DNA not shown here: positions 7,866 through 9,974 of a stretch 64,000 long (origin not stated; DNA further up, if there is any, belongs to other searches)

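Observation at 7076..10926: AT-rich three-gene cassette (HAD_SAK-like phosphatase + tandem PD-(D/E)xK nuclease + WYL regulator): candidate uncharacterised defence/conflict system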

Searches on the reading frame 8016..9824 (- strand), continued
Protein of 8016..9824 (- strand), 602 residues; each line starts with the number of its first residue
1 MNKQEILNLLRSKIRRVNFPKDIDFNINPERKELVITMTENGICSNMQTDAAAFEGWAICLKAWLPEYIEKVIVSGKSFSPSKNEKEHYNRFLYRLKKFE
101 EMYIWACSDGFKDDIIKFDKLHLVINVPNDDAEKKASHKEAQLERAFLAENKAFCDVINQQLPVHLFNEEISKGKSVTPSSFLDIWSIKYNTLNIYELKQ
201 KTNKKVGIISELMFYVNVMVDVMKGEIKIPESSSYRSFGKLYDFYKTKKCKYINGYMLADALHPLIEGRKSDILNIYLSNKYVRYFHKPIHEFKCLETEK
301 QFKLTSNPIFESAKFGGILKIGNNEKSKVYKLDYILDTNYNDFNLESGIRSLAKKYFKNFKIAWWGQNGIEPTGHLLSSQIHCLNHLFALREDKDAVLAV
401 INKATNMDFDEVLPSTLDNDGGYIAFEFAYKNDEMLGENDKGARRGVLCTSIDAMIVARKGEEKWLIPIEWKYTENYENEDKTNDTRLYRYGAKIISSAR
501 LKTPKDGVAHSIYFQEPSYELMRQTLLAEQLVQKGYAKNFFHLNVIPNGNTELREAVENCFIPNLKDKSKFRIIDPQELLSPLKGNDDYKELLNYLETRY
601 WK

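Call 62: search_protein_families(library=pfam, proteins=[L062:6115-6927:+], max_evalue=5)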
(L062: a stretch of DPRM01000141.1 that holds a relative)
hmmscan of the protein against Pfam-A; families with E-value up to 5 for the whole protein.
L062:6115-6927:+ (271 aa): 1 family
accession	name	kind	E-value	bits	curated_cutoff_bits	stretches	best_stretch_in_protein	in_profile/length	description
PF25721.1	T4_Y03C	-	0.13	13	27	1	79-139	5-65/85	Phage T4 Y03C protein family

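Call 64: search_dna_similar(query=window:8016-9824:-, collection=phages, mode=protein, max_evalue=0.001, max_rows=15)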
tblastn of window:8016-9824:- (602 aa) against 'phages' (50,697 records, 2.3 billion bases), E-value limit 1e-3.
No match.

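Call 65: search_dna_similar(query=window:8016-9824:-, collection=plasmids, mode=protein, max_evalue=0.001, max_rows=15)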
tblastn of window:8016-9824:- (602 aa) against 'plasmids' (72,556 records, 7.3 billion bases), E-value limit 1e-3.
Records with a match: 1; places in all: 1; records where one place covers at least 80% of the query: 0.
Best place of each record, by identity: <60% 1.
By first word of the organism name: Phenylobacterium 1.
By predicted mobility (MOB-suite, as given by PLSDB): non-mobilizable 1.
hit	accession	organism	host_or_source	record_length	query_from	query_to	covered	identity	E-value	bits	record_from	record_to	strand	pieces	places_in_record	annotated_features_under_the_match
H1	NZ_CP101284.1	Phenylobacterium sp. LH3H17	-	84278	334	600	44%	27.0%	8e-14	83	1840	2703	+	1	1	hypothetical protein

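Call 66: get_annotated_region(hit=H1, flank=9000)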
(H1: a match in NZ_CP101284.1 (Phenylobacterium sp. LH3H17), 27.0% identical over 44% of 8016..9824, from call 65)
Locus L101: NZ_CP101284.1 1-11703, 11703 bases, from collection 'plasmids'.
description: Phenylobacterium sp. LH3H17 plasmid pA, complete sequence
organism: Phenylobacterium sp. LH3H17 (NCBI taxid 2903901)
taxonomy: Bacteria; Pseudomonadota; Alphaproteobacteria; Caulobacterales; Caulobacteraceae; Phenylobacterium; Phenylobacterium sp. LH3H17
host: -; source: -; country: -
typing (MOB-suite, as given by PLSDB): non-mobilizable; replicon rep_cluster_691; mating-pair formation MPF_T
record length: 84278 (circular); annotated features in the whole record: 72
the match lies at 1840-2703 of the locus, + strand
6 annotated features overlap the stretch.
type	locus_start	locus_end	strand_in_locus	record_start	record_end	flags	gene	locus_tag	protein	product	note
CDS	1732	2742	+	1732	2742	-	-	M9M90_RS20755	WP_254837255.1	hypothetical protein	-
CDS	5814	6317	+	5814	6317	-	-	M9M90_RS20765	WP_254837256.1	hypothetical protein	-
CDS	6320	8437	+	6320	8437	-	-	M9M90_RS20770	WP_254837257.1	3'-5' exonuclease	-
CDS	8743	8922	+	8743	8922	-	-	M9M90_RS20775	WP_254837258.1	hypothetical protein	-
CDS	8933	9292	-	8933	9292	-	-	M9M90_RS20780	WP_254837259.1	response regulator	GO:0000160 - phosphorelay signal transduction system [Evidence IEA]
CDS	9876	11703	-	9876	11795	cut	-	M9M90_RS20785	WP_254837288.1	CHASE3 domain-containing protein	-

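Call 82: search_protein_families(library=pfam, alignment_id=A6, max_evalue=0.00001)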
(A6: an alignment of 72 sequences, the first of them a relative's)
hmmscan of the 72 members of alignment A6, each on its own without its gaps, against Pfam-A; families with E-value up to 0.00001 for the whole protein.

A. member 1, L008:3272-3709:+ (146 aa): 1 family
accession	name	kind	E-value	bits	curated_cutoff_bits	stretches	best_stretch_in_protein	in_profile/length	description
PF09917.15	DUF2147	-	2.2e-19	70.5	27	1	33-138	6-111/112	Uncharacterized protein conserved in bacteria (DUF2147)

B. families by the number of members that match (of 72 scanned): 95 families (the first 25 are shown)
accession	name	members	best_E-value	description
PF00011.27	HSP20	4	4.5e-27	Hsp20/alpha crystallin family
PF07733.18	DNA_pol3_alpha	3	2.8e-89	Bacterial DNA polymerase III alpha NTPase domain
PF13306.12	LRR_5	3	3.3e-42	BspA type Leucine rich repeat region (6 copies)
PF13173.12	AAA_14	3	1.3e-27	AAA domain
PF02811.25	PHP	2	3.9e-50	PHP domain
PF13635.12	DUF4143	2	1.3e-41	Domain of unknown function (DUF4143)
PF13636.12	Methyltranf_PUA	2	1.9e-15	RNA-binding PUA-like domain of methyltransferase RsmF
PF18962.6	Por_Secre_tail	2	4.7e-13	Secretion system C-terminal sorting domain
PF04055.27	Radical_SAM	2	1.1e-10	Radical SAM superfamily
PF07728.20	AAA_5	2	2.3e-09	AAA domain (dynein-related subfamily)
PF17886.7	ArsA_HSP20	2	4.1e-06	HSP20-like domain found in ArsA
PF02347.22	GDC-P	1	4.6e-184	Glycine cleavage system P-protein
PF07488.18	Glyco_hydro_67M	1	1.5e-148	Glycosyl hydrolase family 67 middle domain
PF03786.19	UxuA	1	5.8e-108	D-mannonate dehydratase (UxuA)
PF16363.11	GDP_Man_Dehyd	1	3.7e-98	GDP-mannose 4,6 dehydratase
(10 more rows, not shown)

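Call 84: fold_search(model_id=the predicted structure, library=viral)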
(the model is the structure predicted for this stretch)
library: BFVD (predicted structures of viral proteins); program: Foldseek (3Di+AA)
matches with E <= 10: 544; with E <= 0.001: 0
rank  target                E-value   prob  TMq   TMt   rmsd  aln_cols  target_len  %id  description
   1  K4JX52                1.3e-02  0.20  0.11  0.17  25.8       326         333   11  PD-(D/E)XK endonuclease-like domain-containing protein [Abalone herpesvirus (isolate Abalone/Australia/Victoria/2009)]
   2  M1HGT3                2.4e-02  0.94  0.15  0.19   7.5       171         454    9  (no name in the UniProt tables at hand)
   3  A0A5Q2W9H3            2.5e-02  0.98  0.17  0.44   6.5       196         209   13  (no name in the UniProt tables at hand)
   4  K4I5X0                2.5e-02  0.90  0.15  0.37   8.2       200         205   14  Uncharacterized protein [Salmonella phage STML-198]
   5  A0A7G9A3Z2            2.7e-02  0.85  0.13  0.22   8.2       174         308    9  Uncharacterized protein [Bacteriophage sp.]
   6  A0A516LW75            2.7e-02  0.15  0.09  0.19  21.1       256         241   12  (no name in the UniProt tables at hand)
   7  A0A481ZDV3            3.7e-02  0.14  0.10  0.17  19.0       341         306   10  Ribonuclease H [Pithovirus LCPAC404]
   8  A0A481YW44            4.2e-02  0.23  0.08  0.20  19.6       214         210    9  DNA-directed RNA polymerase subunit 5 [Marseillevirus LCMAC201]
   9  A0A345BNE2            5.2e-02  0.12  0.11  0.13  21.5       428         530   10  (no name in the UniProt tables at hand)
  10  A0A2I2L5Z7            5.8e-02  0.15  0.10  0.16  16.0       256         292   10  F-box domain-containing protein [Orpheovirus IHUMI-LCC2]
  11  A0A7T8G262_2          6.5e-02  0.13  0.11  0.06  23.1       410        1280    8  Replicase large subunit [Soybean thrips virga-like virus 1]
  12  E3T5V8                6.9e-02  0.12  0.09  0.15  18.6       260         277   13  Tail specific protease domain-containing protein [Cafeteria roenbergensis virus (strain BV-PW1)]
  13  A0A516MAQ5            7.7e-02  0.23  0.12  0.24  19.5       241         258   10  (no name in the UniProt tables at hand)
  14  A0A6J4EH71            8.1e-02  0.84  0.16  0.33   7.6       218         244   13  (no name in the UniProt tables at hand)
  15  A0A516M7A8            8.1e-02  0.44  0.14  0.36  10.4       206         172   14  (no name in the UniProt tables at hand)
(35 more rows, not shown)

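Call 87: find_related_loci(query=A1, collection=viral_contigs, flank=6000)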
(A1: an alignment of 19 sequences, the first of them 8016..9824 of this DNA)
Query A1 (602 aa) in viral_contigs; peptide patterns used: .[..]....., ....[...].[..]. (x = any residue, [..] = any of these).
25 stretches matched a pattern, but none encodes a relative of the query by tblastn (E <= 1e-3).

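Call 90: search_protein_families(library=phrogs, proteins=[window:8016-9824:-], max_evalue=0.01)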
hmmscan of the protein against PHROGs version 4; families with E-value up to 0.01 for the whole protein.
window:8016-9824:- (602 aa): 0 families
